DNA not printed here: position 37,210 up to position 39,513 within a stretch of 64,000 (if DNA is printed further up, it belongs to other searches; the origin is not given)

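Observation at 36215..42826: Four ATP-grasp modules plus a MurF-like ligase inside a TagGH-type glycopolymer locus: candidate ribosome-independent peptide/amino-acid decoration system for a wall polymer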

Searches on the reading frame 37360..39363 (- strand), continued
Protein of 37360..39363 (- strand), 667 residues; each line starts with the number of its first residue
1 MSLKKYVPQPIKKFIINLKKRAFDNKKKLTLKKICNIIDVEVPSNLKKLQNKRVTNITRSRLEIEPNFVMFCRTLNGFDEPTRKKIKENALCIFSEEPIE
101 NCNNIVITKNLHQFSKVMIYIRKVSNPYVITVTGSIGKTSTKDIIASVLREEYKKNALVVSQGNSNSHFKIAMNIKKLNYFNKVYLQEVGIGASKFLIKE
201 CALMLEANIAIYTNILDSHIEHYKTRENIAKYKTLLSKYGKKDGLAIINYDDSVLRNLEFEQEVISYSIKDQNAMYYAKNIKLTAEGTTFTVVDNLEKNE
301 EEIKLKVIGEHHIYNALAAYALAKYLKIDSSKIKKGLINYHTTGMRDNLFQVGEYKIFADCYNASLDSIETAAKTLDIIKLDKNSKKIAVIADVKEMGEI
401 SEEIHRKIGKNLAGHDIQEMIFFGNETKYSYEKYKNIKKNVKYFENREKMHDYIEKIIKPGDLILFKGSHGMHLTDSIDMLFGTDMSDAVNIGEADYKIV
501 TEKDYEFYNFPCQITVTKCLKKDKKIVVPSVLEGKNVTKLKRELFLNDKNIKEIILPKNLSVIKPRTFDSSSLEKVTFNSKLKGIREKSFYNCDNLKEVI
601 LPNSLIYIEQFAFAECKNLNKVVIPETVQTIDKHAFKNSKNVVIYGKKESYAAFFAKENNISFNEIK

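Call 32: search_solved_structures(query=window:37360-39363:-, max_evalue=0.00001, show_alignments=1)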
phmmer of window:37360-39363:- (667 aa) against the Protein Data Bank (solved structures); distinct sequences matched with E-value up to 0.00001: 23.
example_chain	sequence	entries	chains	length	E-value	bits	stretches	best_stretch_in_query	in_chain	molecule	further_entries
4qdi_A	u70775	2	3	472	9e-24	87.3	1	115-475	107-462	UDP-N-acetylmuramoyl-tripeptide--D-alanyl-D-alanine ligase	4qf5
3zm5_A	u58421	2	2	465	1e-23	87.2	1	87-485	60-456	UDP-N-ACETYLMURAMOYL-TRIPEPTIDE--D-ALANYL-D-ALANINE LIGASE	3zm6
2am1_A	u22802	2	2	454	2.1e-23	86.1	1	87-480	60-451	UDP-N-acetylmuramoylalanine-D-glutamyl-lysine-D-alanyl-D-alanine ligase, MurF protein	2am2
4ziy_A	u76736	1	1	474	2.2e-23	86.1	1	115-475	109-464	UDP-N-acetylmuramoyl-tripeptide--D-alanyl-D-alanine ligase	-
1gg4_A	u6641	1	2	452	9.8e-23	83.9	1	104-426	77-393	UDP-N-ACETYLMURAMOYLALANYL-D-GLUTAMYL-2,6-DIAMINOPIMELATE-D-ALANYL-D-ALANYL LIGASE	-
4fs7_A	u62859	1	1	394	2.2e-21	79.4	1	536-638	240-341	Uncharacterized protein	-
3zl8_A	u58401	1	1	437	6.5e-21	77.9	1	85-480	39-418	UDP-N-ACETYLMURAMOYL-TRIPEPTIDE--D-ALANYL-D-ALANINE LIGASE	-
4cvk_A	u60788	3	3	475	1.3e-19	73.6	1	122-415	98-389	UDP-N-acetylmuramoyl-tripeptide--D-alanyl-D-alanine ligase | UDP-N-ACETYLMURAMOYL-TRIPEPTIDE--D-ALANYL-D- ALANINE LIGASE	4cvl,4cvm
4gt6_A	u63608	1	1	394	2.8e-18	69.2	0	572-640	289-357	Cell surface protein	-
6mlx_A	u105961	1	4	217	2.1e-17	66.3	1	514-639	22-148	Leucine-rich repeat protein TpLRR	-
8f5d_A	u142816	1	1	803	5.5e-17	64.9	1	128-322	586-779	Multifunctional fusion protein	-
4h09_A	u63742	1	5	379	1.1e-14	57.3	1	536-642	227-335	Hypothetical leucine rich repeat protein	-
4fdw_A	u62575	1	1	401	2.9e-12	49.3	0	549-627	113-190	leucine rich hypothetical protein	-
4cp6_A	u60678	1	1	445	3.8e-12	48.9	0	533-651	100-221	CHOLINE BINDING PROTEIN PCPA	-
4fd0_A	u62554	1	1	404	3.5e-11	45.8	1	550-627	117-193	Leucine rich hypothetical protein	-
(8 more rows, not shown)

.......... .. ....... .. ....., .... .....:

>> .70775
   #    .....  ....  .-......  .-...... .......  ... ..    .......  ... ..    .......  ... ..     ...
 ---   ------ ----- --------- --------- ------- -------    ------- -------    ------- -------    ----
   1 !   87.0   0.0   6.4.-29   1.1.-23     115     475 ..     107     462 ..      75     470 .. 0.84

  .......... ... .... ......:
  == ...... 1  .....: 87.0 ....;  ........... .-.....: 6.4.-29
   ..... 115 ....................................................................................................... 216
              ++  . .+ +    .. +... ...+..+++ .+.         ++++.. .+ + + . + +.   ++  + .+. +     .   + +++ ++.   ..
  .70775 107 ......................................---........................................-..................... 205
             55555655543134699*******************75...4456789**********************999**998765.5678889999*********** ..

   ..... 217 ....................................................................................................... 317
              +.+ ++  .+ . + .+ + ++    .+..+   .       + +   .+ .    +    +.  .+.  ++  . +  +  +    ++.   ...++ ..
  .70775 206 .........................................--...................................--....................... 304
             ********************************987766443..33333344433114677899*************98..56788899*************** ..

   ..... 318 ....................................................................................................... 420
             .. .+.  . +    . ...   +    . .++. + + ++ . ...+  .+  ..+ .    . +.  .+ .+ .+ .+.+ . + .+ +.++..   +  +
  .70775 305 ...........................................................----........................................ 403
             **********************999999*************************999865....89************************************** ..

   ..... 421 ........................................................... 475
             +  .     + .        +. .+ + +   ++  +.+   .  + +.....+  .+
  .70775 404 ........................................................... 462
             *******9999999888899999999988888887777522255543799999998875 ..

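Call 55: search_protein_families(library=pfam, proteins=[L006:12004-13848:+, L004:8145-9968:+, L004:12049-13428:+], max_evalue=1)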
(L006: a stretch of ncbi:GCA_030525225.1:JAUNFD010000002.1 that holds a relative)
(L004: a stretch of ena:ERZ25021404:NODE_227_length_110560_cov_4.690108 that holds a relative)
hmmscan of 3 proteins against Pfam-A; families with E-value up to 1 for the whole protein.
L006:12004-13848:+ (614 aa): 0 families

L004:8145-9968:+ (607 aa): 1 family
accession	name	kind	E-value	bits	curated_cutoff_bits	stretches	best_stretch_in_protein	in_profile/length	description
PF19932.4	DUF6395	-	0.0028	18.1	25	1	277-352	25-99/174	Family of unknown function (DUF6395)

L004:12049-13428:+ (459 aa): 1 family
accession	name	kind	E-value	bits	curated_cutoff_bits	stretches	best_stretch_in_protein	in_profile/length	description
PF09587.15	PGA_cap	-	2.8e-61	207.7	27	1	11-284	2-254/255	Bacterial capsule synthesis protein PGA_cap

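Call 58: predict_structure(alignment_id=A1)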
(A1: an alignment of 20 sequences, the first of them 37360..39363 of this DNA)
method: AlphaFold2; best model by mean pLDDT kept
length: 667 residues; sequences in the alignment: 20
mean_pLDDT: 91.8   pTM: 0.83
mean pLDDT of the five models: 91.8, 91.1, 90.6, 89.5, 89.3
residues with pLDDT >= 90: 516; 70-90: 128; 50-70: 20; < 50: 3
segments of 3 or more residues with pLDDT < 50: 1-3
pLDDT, mean of each block of 10 residues (from residue 1): 62 89 93 97 96 93 91 90 94 95 94 95 95 87 95 91 71 91 92 76 95 80 76 89 95 91 95 96 88 95 90 94 96 95 79 93 84 89 93 82 93 96 95 96 96 96 94 93 91 83 94 94 94 94 96 97 97 97 97 97 97 97 97 96 96 96 94
secondary structure, 60 per line:
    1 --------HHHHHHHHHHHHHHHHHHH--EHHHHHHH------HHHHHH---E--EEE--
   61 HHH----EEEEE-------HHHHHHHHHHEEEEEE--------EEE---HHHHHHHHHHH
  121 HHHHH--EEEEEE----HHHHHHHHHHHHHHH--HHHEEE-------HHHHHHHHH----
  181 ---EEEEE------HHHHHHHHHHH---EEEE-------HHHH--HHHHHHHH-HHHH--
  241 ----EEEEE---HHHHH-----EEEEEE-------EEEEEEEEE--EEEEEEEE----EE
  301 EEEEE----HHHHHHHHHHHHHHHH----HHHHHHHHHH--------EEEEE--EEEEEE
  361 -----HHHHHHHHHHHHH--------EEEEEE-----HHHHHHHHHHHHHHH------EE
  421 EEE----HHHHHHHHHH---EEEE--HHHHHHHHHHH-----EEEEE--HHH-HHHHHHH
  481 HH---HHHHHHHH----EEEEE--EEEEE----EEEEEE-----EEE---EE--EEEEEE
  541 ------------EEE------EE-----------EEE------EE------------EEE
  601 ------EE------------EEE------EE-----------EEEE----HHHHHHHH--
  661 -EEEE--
elements in order: H9-27 H31-37 H44-49 E56-58 E68-72 H80-89 E90-95 E104-106 H110-125 E128-133 H138-152 E158-160 H168-176 E184-188 H195-205 E209-212 H220-223 H226-233 H235-238 E245-249 H253-257 E263-268 E276-284 E287-294 E299-305 H310-325 H330-339 E348-352 E355-360 H366-378 E387-392 H398-412 E419-423 H428-437 E441-444 H447-457 E463-467 H474-482 H486-493 E498-502 E505-509 E514-519 E525-527 E535-540 E553-555 E575-577 E598-600 E621-623 E643-646 H651-658 E662-665

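Call 60: fold_search(model_id=the predicted structure, library=pdb)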
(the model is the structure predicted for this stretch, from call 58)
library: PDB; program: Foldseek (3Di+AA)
matches with E <= 10: 1273; with E <= 0.001: 164
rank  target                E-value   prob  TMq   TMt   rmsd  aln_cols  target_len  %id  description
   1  4qf5_B                6.8e-32  1.00  0.59  0.85   3.3       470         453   21  Crystal structure I of MurF from Acinetobacter baumannii (released 2015-04-01)
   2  4qf5_A                1.1e-31  1.00  0.59  0.84   3.4       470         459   21  Crystal structure I of MurF from Acinetobacter baumannii (released 2015-04-01)
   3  4qdi                  1.0e-29  1.00  0.58  0.82   3.8       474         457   21  Crystal structure II of MurF from Acinetobacter baumannii (released 2015-04-01)
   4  4ziy                  2.7e-29  1.00  0.58  0.84   3.5       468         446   21  Structure of UDP-N-acetylmuramoylalanyl-D-glutamyl-2,6-diaminopimelate--D-alanyl-D-alanyl ligase from Acinetobacter baum (released 2015-05-20)
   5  4cvm                  7.9e-29  1.00  0.54  0.78   4.5       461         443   19  PaMurF in complex with AMP-PNP and UDP-MurNAc-tripeptide (mDAP) (released 2015-04-22)
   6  1gg4_A                3.5e-28  1.00  0.52  0.74   5.1       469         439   21  CRYSTAL STRUCTURE OF ESCHERICHIA COLI UDPMURNAC-TRIPEPTIDE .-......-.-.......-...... ENZYME (MURF) AT 2.3 ANGSTROM RES (released 2000-12-20)
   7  4cvk_A                3.9e-28  1.00  0.53  0.77   4.8       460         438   18  PaMurF in complex with UDP-MurNAc-tripeptide (mDAP) (released 2015-04-22)
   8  2am1                  4.4e-27  1.00  0.42  0.60  11.7       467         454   22  sp protein ligand 1 (released 2006-01-24)
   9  3zl8                  6.3e-27  1.00  0.55  0.83   3.9       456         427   21  CRYSTAL STRUCTURE OF MURF LIGASE FROM THERMOTOGA MARITIMA IN COMPLEX WITH ADP (released 2013-09-11)
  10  4cvl                  2.1e-26  1.00  0.51  0.77   4.7       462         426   18  PaMurF in complex with AMP-PNP (released 2015-04-22)
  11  4c12                  4.3e-22  1.00  0.54  0.71   4.2       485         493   18  X-ray Crystal Structure of Staphylococcus aureus MurE with UDP-MurNAc- Ala-Glu-Lys and ADP (released 2013-10-02)
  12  4bub_A                4.3e-22  1.00  0.53  0.71   4.4       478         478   18  CRYSTAL STRUCTURE OF MURE LIGASE FROM THERMOTOGA MARITIMA IN COMPLEX WITH ADP (released 2013-07-17)
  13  8r6s_Q                4.7e-22  1.00  0.54  0.65   4.8       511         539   15  Plastid-encoded RNA polymerase (Integrated model) (released 2024-03-13)
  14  4c13                  4.7e-22  1.00  0.54  0.71   4.2       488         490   18  x-ray crystal structure of Staphylococcus aureus MurE with UDP-MurNAc- Ala-Glu-Lys (released 2013-10-02)
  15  7d27                  7.9e-22  1.00  0.47  0.61   6.8       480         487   16  Structure of UDP-N-acetylmuramoyl-L-alanyl-D-glutamate--2, 6-diaminopimelate ligase (released 2021-07-28)
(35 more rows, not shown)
